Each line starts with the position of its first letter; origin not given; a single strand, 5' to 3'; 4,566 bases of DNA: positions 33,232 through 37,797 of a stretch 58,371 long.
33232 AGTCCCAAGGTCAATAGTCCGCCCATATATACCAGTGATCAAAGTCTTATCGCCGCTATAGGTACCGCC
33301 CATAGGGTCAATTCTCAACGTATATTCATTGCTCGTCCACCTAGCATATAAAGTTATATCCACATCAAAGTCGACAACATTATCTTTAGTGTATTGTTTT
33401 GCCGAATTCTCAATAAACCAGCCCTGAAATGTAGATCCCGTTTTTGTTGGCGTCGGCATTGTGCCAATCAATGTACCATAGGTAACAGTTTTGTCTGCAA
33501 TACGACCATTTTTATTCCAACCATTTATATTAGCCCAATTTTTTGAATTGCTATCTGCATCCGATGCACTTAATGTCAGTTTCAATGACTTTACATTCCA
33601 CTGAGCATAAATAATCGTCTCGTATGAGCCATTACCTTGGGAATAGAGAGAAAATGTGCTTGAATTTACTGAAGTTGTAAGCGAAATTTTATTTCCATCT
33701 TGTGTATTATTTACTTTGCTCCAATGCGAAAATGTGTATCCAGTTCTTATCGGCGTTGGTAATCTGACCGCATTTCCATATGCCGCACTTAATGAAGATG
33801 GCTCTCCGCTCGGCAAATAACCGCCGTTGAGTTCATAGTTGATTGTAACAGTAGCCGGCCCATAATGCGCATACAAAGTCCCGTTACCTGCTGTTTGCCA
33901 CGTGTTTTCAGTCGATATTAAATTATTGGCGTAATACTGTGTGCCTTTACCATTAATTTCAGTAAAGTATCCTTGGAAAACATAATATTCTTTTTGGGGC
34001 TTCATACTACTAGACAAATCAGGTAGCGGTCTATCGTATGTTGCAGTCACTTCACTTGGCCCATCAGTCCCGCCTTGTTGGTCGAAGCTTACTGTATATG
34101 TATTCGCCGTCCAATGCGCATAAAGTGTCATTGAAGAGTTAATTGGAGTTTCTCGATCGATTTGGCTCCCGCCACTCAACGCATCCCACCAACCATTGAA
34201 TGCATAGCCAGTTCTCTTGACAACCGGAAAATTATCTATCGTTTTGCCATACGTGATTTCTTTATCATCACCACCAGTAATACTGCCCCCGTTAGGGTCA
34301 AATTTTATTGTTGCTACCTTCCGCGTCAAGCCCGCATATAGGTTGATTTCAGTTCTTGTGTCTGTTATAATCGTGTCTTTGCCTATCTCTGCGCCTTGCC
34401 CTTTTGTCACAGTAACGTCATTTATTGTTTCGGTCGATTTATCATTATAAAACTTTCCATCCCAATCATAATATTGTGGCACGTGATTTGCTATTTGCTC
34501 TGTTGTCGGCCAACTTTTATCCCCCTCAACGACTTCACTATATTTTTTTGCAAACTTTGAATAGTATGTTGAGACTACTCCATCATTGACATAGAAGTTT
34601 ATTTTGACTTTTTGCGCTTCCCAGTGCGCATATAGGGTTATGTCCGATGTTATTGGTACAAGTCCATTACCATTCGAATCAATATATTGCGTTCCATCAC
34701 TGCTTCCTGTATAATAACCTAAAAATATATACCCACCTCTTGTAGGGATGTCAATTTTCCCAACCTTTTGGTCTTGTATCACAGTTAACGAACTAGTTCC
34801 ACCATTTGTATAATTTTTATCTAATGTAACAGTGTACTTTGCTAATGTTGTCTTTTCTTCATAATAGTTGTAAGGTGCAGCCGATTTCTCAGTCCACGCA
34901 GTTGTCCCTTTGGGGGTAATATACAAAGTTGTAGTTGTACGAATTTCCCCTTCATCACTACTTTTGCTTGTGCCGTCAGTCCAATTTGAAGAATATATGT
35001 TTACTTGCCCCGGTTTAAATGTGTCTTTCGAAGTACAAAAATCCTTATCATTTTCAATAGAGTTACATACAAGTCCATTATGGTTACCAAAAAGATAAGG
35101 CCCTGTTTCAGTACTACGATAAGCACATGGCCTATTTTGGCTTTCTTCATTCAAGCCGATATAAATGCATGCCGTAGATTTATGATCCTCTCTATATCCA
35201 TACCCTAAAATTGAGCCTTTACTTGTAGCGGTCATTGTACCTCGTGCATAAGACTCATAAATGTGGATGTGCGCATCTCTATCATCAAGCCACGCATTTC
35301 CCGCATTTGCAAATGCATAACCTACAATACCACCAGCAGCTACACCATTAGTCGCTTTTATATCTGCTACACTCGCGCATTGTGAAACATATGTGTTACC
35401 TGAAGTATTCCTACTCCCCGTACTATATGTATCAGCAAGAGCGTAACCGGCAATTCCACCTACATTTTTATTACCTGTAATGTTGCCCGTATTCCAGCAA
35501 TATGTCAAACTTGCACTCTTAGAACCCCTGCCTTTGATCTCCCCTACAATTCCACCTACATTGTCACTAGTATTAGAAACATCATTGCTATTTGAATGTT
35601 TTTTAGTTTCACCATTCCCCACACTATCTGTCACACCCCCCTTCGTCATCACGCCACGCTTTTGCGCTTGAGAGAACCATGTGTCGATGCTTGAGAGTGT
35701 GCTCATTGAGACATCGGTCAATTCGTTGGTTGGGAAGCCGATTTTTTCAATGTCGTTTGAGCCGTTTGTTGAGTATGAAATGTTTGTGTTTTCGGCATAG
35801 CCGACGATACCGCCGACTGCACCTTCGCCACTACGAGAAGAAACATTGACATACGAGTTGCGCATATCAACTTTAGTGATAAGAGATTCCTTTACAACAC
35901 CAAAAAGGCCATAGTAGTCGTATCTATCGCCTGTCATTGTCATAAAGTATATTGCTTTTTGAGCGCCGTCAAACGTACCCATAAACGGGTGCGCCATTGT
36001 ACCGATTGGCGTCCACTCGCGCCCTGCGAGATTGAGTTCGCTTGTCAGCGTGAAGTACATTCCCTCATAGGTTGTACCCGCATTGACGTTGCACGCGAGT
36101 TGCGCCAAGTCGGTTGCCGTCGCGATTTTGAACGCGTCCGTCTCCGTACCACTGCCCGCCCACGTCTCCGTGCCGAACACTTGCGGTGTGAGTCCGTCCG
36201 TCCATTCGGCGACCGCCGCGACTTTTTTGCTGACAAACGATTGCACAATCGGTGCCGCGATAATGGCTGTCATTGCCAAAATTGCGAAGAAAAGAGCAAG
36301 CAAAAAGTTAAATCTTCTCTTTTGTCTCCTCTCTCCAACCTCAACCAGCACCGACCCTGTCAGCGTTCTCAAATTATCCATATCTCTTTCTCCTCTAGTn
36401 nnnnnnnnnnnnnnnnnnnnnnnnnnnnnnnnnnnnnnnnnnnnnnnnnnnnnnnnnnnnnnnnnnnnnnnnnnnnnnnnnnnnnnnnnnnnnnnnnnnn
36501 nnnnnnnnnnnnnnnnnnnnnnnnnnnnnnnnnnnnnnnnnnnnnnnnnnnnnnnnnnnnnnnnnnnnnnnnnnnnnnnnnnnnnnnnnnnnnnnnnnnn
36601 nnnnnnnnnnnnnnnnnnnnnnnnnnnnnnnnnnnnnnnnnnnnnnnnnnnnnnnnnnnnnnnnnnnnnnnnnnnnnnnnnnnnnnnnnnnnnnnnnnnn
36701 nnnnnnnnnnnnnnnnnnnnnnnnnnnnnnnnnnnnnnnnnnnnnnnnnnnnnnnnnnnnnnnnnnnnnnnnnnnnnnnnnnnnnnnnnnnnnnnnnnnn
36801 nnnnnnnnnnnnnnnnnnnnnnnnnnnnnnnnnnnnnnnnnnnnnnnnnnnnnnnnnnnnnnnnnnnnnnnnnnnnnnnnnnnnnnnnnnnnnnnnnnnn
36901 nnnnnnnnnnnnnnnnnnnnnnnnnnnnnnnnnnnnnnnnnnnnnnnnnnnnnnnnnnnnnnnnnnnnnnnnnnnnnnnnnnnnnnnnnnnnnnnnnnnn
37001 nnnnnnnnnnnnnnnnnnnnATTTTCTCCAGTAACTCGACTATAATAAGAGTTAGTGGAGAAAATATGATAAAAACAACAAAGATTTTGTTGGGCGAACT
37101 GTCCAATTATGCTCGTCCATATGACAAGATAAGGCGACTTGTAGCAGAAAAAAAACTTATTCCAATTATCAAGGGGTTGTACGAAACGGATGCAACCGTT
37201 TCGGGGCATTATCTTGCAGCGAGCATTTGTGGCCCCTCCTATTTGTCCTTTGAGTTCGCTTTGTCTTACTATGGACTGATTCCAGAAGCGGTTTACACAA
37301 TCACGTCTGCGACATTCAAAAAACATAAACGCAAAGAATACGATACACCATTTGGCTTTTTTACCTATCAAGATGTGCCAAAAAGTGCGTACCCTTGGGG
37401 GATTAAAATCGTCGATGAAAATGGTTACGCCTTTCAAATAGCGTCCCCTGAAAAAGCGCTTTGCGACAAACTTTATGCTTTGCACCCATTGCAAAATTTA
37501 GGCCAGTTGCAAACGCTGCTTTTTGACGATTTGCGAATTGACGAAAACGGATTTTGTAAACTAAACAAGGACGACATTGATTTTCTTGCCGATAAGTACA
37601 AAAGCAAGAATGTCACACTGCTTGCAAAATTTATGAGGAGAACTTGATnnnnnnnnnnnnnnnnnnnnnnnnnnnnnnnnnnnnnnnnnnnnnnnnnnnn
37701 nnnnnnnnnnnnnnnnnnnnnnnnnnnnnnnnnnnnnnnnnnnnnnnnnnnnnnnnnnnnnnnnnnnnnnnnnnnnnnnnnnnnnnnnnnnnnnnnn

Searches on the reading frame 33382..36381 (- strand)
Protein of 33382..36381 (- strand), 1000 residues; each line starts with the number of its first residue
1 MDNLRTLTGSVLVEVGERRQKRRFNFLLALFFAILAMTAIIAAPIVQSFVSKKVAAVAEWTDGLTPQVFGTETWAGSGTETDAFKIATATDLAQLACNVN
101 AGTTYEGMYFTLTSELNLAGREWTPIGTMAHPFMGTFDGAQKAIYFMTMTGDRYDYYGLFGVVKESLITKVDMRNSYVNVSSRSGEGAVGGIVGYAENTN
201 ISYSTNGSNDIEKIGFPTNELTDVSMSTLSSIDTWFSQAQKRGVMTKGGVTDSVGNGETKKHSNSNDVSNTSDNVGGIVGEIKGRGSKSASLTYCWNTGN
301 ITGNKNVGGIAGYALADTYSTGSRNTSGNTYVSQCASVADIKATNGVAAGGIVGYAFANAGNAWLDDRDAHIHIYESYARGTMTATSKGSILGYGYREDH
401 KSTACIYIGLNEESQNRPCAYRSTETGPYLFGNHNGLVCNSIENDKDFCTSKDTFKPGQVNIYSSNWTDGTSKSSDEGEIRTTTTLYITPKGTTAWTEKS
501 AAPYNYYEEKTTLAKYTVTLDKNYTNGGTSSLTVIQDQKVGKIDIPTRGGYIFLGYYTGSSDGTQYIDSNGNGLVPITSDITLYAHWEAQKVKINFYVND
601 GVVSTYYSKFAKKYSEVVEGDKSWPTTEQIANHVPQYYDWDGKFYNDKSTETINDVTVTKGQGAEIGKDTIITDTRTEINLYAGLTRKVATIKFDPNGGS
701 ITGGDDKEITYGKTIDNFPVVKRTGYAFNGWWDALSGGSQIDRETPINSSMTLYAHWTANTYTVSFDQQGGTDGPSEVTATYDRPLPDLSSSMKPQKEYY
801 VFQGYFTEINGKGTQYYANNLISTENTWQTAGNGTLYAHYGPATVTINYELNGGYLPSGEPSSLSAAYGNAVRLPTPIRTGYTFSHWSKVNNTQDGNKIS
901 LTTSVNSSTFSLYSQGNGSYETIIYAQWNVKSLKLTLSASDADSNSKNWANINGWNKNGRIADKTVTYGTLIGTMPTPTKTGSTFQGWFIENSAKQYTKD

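Call 24: search_protein_families(library=pfam, proteins=[window:33382-36381:-])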
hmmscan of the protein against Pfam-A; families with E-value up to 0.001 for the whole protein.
window:33382-36381:- (1000 aa): 1 family
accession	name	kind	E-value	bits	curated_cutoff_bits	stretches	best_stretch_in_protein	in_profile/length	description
PF09479.16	Flg_new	-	3.4e-45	152.5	27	5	691-756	2-65/65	Listeria-Bacteroides repeat domain (List_Bact_rpt)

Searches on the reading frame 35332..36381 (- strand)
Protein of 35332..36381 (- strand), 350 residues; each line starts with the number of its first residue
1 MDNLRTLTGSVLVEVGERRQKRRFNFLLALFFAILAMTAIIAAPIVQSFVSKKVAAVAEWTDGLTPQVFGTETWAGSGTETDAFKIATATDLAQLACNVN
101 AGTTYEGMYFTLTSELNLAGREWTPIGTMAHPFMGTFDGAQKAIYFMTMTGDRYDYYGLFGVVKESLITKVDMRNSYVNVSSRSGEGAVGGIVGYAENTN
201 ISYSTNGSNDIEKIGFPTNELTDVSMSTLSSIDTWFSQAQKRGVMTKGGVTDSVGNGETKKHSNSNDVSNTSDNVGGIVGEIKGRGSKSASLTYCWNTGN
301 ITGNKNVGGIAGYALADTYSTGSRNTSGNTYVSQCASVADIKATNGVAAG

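Call 25: find_related_loci(query=window:35332-36381:-, collection=metagenome_contigs, flank=4000)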
Query window:35332-36381:- (350 aa) in metagenome_contigs; peptide patterns used: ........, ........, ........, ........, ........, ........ (x = any residue, [..] = any of these).
142 stretches matched a pattern; 2 encode a relative of the query (tblastn E <= 1e-3); 2 distinct loci.
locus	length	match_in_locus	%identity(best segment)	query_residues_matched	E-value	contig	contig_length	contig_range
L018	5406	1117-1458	39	78-195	4e-19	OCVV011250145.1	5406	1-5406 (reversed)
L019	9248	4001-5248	36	59-194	1e-13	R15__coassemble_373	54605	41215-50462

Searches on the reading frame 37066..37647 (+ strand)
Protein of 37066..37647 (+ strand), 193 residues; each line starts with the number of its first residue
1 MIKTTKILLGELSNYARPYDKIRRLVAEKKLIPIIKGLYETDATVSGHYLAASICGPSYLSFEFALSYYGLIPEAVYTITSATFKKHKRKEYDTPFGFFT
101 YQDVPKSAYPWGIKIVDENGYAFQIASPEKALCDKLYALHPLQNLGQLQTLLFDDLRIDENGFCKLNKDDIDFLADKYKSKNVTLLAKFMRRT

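Call 14: find_encoding_contigs(protein=window:37066-37647:+, flank=3000, max_places=8)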
Protein window:37066-37647:+ (193 aa): no gene with exactly this product is on record in the collection.

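Call 24: search_protein_families(library=pfam, proteins=[window:37066-37647:+])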
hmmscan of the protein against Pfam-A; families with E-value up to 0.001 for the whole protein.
window:37066-37647:+ (193 aa): 0 families
